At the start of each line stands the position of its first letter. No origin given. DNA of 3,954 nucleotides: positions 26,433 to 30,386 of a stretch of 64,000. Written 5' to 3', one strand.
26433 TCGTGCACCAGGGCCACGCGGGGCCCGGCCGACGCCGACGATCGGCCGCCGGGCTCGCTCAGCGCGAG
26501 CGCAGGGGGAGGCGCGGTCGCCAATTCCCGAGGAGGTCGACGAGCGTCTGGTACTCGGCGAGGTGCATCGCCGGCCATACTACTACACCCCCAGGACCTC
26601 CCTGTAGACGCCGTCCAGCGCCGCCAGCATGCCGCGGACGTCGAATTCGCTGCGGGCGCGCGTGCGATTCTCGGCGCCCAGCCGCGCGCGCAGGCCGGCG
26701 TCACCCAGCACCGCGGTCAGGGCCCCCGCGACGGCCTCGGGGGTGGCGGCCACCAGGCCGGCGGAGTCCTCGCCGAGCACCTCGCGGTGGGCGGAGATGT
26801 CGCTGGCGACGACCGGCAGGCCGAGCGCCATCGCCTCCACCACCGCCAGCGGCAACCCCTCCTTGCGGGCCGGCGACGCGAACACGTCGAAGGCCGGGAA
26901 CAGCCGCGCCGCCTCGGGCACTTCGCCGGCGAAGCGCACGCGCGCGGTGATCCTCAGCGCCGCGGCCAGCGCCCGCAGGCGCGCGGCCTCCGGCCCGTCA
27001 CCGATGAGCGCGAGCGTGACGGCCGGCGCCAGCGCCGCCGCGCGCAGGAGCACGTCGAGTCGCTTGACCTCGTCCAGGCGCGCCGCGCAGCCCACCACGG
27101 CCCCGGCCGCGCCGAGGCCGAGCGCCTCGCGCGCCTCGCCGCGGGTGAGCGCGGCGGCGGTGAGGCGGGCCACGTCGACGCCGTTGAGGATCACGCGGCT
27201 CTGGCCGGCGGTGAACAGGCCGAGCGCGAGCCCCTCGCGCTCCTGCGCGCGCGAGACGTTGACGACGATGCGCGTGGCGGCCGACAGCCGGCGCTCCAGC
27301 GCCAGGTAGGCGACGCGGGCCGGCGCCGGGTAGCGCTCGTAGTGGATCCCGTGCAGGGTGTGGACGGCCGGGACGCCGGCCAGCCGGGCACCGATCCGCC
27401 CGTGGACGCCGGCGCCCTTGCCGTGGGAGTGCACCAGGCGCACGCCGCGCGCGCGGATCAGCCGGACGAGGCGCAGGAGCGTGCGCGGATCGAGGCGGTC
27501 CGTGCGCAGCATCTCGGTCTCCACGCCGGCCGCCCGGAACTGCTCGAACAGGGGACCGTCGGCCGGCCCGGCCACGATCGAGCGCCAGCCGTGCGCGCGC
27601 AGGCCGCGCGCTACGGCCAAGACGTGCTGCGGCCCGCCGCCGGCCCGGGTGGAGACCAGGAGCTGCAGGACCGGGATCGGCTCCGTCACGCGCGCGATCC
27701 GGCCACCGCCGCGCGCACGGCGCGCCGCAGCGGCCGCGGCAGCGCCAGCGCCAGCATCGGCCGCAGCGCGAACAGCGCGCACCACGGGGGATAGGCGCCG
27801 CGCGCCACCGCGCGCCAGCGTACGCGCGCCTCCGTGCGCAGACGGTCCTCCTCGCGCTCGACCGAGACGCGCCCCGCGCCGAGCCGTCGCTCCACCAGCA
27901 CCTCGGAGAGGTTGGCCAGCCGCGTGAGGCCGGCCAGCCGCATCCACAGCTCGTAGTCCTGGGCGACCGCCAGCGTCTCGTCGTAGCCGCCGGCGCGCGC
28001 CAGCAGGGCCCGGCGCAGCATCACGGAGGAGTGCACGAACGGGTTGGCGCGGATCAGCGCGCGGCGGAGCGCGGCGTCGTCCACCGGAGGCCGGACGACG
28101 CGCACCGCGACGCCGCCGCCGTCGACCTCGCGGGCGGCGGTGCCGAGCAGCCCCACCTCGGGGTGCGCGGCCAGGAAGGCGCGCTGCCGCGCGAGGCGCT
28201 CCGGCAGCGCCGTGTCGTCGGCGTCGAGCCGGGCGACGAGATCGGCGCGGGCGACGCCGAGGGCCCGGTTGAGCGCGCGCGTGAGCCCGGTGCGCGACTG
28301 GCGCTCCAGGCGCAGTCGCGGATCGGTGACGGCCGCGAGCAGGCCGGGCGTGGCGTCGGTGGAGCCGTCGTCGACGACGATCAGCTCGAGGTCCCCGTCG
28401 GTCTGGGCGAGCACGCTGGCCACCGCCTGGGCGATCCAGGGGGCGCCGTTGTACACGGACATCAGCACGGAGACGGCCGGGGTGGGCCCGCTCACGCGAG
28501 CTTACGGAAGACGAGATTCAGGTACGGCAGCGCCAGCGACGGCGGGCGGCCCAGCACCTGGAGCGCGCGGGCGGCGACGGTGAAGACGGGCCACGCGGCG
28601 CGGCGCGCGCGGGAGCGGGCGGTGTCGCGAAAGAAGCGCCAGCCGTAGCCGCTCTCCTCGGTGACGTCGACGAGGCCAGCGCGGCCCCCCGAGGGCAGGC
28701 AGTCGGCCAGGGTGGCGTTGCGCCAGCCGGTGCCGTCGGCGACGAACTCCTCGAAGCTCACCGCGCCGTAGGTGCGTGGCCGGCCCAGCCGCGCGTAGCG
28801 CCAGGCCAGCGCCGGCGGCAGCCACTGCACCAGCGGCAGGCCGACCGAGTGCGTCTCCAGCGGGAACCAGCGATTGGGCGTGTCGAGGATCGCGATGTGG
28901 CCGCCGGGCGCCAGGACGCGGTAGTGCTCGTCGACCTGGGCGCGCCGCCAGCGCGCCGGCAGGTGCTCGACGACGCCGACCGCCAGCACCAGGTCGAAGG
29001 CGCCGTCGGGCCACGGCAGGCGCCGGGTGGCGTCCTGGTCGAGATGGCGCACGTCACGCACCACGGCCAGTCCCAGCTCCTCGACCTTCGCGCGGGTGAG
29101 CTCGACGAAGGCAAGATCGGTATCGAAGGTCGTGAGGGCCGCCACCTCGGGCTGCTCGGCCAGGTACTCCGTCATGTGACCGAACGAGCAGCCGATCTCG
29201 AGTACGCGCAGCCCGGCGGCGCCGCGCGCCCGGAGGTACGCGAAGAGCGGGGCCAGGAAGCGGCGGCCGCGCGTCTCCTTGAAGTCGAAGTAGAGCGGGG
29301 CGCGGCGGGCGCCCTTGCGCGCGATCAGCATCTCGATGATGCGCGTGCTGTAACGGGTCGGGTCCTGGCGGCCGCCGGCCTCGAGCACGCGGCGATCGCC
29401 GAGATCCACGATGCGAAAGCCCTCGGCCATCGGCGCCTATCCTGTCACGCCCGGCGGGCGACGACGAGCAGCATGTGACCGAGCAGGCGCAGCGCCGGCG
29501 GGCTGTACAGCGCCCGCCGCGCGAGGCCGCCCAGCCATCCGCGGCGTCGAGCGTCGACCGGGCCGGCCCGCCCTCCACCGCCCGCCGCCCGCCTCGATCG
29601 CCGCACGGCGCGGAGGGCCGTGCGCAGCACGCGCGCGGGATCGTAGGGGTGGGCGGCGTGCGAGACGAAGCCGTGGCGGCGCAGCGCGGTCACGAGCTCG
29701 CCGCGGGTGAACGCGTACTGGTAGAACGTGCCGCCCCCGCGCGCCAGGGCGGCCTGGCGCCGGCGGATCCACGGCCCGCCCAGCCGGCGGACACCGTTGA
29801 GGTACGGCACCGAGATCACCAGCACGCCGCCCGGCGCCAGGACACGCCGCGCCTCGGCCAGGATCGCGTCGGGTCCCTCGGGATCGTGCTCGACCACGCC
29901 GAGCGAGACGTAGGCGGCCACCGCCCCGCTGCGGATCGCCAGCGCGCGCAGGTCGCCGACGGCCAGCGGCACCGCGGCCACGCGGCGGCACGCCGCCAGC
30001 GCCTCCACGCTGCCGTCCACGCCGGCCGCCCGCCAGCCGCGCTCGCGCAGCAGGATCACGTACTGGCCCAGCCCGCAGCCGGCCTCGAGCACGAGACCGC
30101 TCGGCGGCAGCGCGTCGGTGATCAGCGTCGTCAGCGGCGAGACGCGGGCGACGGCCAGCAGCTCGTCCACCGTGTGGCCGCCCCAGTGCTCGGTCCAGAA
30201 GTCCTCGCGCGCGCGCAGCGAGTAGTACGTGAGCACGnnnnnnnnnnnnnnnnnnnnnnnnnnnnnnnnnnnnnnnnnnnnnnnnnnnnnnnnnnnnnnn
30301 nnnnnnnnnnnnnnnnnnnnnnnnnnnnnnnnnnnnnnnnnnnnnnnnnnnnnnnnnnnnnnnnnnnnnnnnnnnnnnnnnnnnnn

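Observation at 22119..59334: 37-kb, 33-gene single-strand glycan locus combining nonulosonic-acid, dideoxyhexose, radical-SAM and methylation chemistry with an ABC-flippase/ligase assembly logic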

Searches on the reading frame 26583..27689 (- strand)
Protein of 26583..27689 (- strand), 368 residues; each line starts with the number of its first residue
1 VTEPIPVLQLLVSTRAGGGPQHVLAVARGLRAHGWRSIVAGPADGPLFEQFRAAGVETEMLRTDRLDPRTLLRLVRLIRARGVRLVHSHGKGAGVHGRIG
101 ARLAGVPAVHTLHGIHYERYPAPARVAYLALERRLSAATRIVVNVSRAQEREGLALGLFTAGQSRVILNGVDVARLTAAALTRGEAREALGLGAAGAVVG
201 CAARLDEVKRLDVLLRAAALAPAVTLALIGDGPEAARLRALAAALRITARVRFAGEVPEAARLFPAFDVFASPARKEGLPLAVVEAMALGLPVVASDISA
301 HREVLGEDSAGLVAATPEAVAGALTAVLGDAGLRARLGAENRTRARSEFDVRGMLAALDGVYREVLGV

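Call 8: search_protein_families(library=pfam, proteins=[window:26583-27689:-], max_evalue=0.001)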
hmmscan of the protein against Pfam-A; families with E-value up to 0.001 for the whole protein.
window:26583-27689:- (368 aa): 7 families
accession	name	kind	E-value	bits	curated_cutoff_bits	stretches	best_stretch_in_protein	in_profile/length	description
PF00534.26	Glycos_transf_1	-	1.3e-30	106.7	26.4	1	185-343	4-171/172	Glycosyl transferases group 1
PF13692.12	Glyco_trans_1_4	-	1.3e-27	97.3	27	1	198-330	3-142/142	Glycosyl transferases group 1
PF13439.12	Glyco_transf_4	-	7.6e-21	75.3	28.5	1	17-175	2-170/170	Glycosyltransferase Family 4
PF13579.12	Glyco_trans_4_4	-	3.1e-15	57.3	29.7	1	17-170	1-158/158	Glycosyl transferase 4-like domain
PF13524.12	Glyco_trans_1_2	-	6e-09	36.4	25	1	214-353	5-137/144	Glycosyl transferase-like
PF13477.12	Glyco_trans_4_2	-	5.6e-06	27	23.4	1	21-143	11-137/139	Glycosyl transferase 4-like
PF20706.3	GT4-conflict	-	0.00026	20.5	26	1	181-308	203-323/385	Family 4 Glycosyltransferase in conflict systems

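Call 52: search_protein_families(library=ncbifam, proteins=[window:26583-27689:-], max_evalue=0.000001)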
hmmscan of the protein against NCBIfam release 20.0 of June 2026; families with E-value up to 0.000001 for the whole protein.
window:26583-27689:- (368 aa): 20 families
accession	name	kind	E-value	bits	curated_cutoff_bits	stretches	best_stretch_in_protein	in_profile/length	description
TIGR03088.1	stp2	hypoth_equivalog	1.3e-34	119.8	409.05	1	53-366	51-374/374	TIGR03088 family PEP-CTERM/XrtA system glycosyltransferase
TIGR03999.1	thiol_BshA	equivalog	5.4e-22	78.2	273.7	1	140-366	146-374/375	N-acetyl-alpha-D-glucosaminyl L-malate synthase BshA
NF047684.1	TeichurnBiosyTuaC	equivalog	9.7e-22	77.4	550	1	85-366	111-390/391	teichuronic acid biosynthesis protein TuaC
TIGR04063.1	stp3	hypoth_equivalog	1.4e-21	76.8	442.05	1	159-366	177-396/397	TIGR04063 family PEP-CTERM/XrtA system glycosyltransferase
TIGR03449.1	mycothiol_MshA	equivalog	7.8e-21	74.4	462.5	1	83-364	103-402/406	D-inositol-3-phosphate glycosyltransferase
NF038229.1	Glyco4_Geo_Pelo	equivalog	2.4e-19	69.5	400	1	50-366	26-337/338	GPMC system family 4 glycosyltransferase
NF041876.1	EPS_EpsE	equivalog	1.3e-17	64.1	400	1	73-352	104-383/389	exopolysaccharide biosynthesis GT4 family glycosyltransferase EpsE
TIGR04047.1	MSMEG_0565_glyc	hypoth_equivalog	1.1e-15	57.6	259.85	1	12-339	7-350/373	MSMEG_0565 family glycosyltransferase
NF011726.0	PRK15179.1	equivalog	2.2e-14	52.7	733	1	73-358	391-687/694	Vi polysaccharide biosynthesis protein TviE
TIGR02149.1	glgA_Coryne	subfamily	2.7e-14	53.1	302.4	1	82-365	83-390/391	glycogen synthase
NF053787.1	GlcN_PG_synth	equivalog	1.6e-12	47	480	1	168-366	170-360/361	N-acetylglucosaminyl phosphatidylglycerol synthase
NF038011.1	PelF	equivalog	3.3e-10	39.6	100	1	161-306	279-423/489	GT4 family glycosyltransferase PelF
NF050063.1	ProtGlycPglJ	equivalog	1.1e-08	34.8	500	1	202-351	200-352/363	N-acetylgalactosamine-N,N'-diacetylbacillosaminyl-diphospho-undecaprenol 4-alpha-N-acetylgalactosaminyltransferase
TIGR04157.1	glyco_rSAM_CFB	subfamily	3.5e-08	32.8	400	1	164-313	195-347/406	TIGR04157 family glycosyltransferase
NF038295.1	EPS_HpsP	equivalog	5.1e-08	32.3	550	1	166-364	180-386/388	hormogonium polysaccharide biosynthesis glycosyltransferase HpsP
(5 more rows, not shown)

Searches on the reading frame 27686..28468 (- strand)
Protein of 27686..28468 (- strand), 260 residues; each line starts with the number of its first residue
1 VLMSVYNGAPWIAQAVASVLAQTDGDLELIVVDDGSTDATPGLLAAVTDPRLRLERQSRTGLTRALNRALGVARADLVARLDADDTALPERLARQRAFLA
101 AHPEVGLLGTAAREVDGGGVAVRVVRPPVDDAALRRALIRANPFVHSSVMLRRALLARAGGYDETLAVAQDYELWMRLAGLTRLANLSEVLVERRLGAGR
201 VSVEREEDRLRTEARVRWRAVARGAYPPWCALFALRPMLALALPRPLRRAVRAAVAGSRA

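Call 8: search_protein_families(library=pfam, proteins=[window:27686-28468:-], max_evalue=0.001)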
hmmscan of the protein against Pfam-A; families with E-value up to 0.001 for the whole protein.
window:27686-28468:- (260 aa): 4 families
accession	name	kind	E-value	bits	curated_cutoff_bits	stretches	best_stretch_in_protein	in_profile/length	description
PF00535.33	Glycos_transf_2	-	3e-26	92.8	23.3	1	3-153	4-161/168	Glycosyl transferase family 2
PF10111.15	Glyco_tranf_2_2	-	1e-12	48.6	27.3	1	7-95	10-102/276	Glycosyltransferase like family 2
PF13641.12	Glyco_tranf_2_3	-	4.3e-07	30.6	27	1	7-179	11-195/230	Glycosyltransferase like family 2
PF13632.12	Glyco_trans_2_3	-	0.00013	22.3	27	1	78-179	2-107/198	Glycosyl transferase family group 2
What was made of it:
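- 27686..28468 (-): GT2b glycosyltransferase (EpsE/WcaA-like). The start may be at 28495. Pfam Glycos_transf_2 (call 8).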

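Call 52: search_protein_families(library=ncbifam, proteins=[window:27686-28468:-], max_evalue=0.000001)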
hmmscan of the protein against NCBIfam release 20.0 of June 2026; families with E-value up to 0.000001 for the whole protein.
window:27686-28468:- (260 aa): 11 families
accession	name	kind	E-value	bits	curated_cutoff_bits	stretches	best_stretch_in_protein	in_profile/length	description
NF053739.1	GlytfEpsEBac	equivalog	5.5e-27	94.4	450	1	2-240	6-247/265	glycosyltransferase EpsE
NF041875.1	EPS_EpsD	equivalog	3.6e-18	66.1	370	1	3-179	5-190/325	exopolysaccharide biosynthesis glycosyltransferase EpsD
NF047683.1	TeichurnBiosyTuaG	equivalog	1.6e-15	57.5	400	1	4-103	13-115/252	teichuronic acid biosynthesis protein TuaG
NF007482.0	PRK10073.1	equivalog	6.3e-13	48.4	423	1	2-90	11-101/334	glycosyltransferase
TIGR03965.1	mycofact_glyco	equivalog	8.3e-11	41.4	280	1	14-179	91-264/467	mycofactocin biosynthesis glycosyltransferase MftF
TIGR04283.1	glyco_like_mftF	equivalog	1.6e-10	41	182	1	4-191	6-182/221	TIGR04283 family arsenosugar biosynthesis glycosyltransferase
TIGR03937.1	PgaC_IcaA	equivalog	5.2e-09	35.6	422.3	1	2-85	50-136/407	poly-beta-1,6-N-acetyl-D-glucosamine synthase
NF007453.0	PRK10018.1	equivalog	2.1e-08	34.2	382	1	3-178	12-189/280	colanic acid biosynthesis glycosyltransferase WcaA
NF050050.1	ProtGlycPglI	equivalog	6.1e-08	32.4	500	1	2-92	7-101/306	GalNAc(5)-diNAcBac-PP-undecaprenol beta-1,3-glucosyltransferase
NF038302.1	EPS_HpsE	equivalog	7.2e-08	31.7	300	1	4-110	8-122/307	hormogonium polysaccharide biosynthesis glycosyltransferase HpsE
TIGR04017.1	WcaA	equivalog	8.1e-08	32.2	495.75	1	3-178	11-188/279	colanic acid biosynthesis glycosyltransferase WcaA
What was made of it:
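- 27686..28468 (-): NCBIfam (call 52).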

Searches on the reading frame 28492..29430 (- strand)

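Call 8: search_protein_families(library=pfam, proteins=[window:28492-29430:-], max_evalue=0.001)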
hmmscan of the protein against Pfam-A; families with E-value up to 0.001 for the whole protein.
window:28492-29430:- (312 aa): 7 families
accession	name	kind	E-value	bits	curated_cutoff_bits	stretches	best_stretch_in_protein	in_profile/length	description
PF13649.12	Methyltransf_25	-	4.6e-16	59.7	27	1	76-177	1-97/97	Methyltransferase domain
PF08241.18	Methyltransf_11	-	7.3e-16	59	21.2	1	77-181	1-95/95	Methyltransferase domain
PF08242.18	Methyltransf_12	-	8.8e-13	49.3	30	1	77-179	1-98/98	Methyltransferase domain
PF13489.12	Methyltransf_23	-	1.5e-12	48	27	1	56-228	6-152/164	Methyltransferase domain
PF13847.12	Methyltransf_31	-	3.3e-07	30.5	27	1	73-185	4-113/145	Methyltransferase domain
PF01209.24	Ubie_methyltran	-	7.1e-06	26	20.1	1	71-186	46-156/233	ubiE/COQ5 methyltransferase family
PF02353.26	CMAS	-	0.0001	22.2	27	1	72-180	62-163/273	Mycolic acid cyclopropane synthetase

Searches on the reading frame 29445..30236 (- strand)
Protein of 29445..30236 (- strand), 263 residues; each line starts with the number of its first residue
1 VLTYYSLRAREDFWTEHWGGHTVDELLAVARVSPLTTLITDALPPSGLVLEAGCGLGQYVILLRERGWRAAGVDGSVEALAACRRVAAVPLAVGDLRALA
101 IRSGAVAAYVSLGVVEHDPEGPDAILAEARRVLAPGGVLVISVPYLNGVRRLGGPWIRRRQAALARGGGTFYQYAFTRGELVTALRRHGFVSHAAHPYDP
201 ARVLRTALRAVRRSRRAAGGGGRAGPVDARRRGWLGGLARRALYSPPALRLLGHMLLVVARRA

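Call 8: search_protein_families(library=pfam, proteins=[window:29445-30236:-], max_evalue=0.001)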
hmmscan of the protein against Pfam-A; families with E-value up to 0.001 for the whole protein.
window:29445-30236:- (263 aa): 5 families
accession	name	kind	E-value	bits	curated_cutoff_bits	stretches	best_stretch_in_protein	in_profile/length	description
PF08241.18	Methyltransf_11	-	3.1e-14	53.8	21.2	1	50-141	1-95/95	Methyltransferase domain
PF13649.12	Methyltransf_25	-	2.7e-13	50.8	27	1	49-137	1-97/97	Methyltransferase domain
PF13489.12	Methyltransf_23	-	1.5e-11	44.8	27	1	38-190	15-159/164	Methyltransferase domain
PF08242.18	Methyltransf_12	-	2.4e-08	35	30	1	50-139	1-98/98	Methyltransferase domain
PF13847.12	Methyltransf_31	-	7.8e-06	26.1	27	1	49-145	7-113/145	Methyltransferase domain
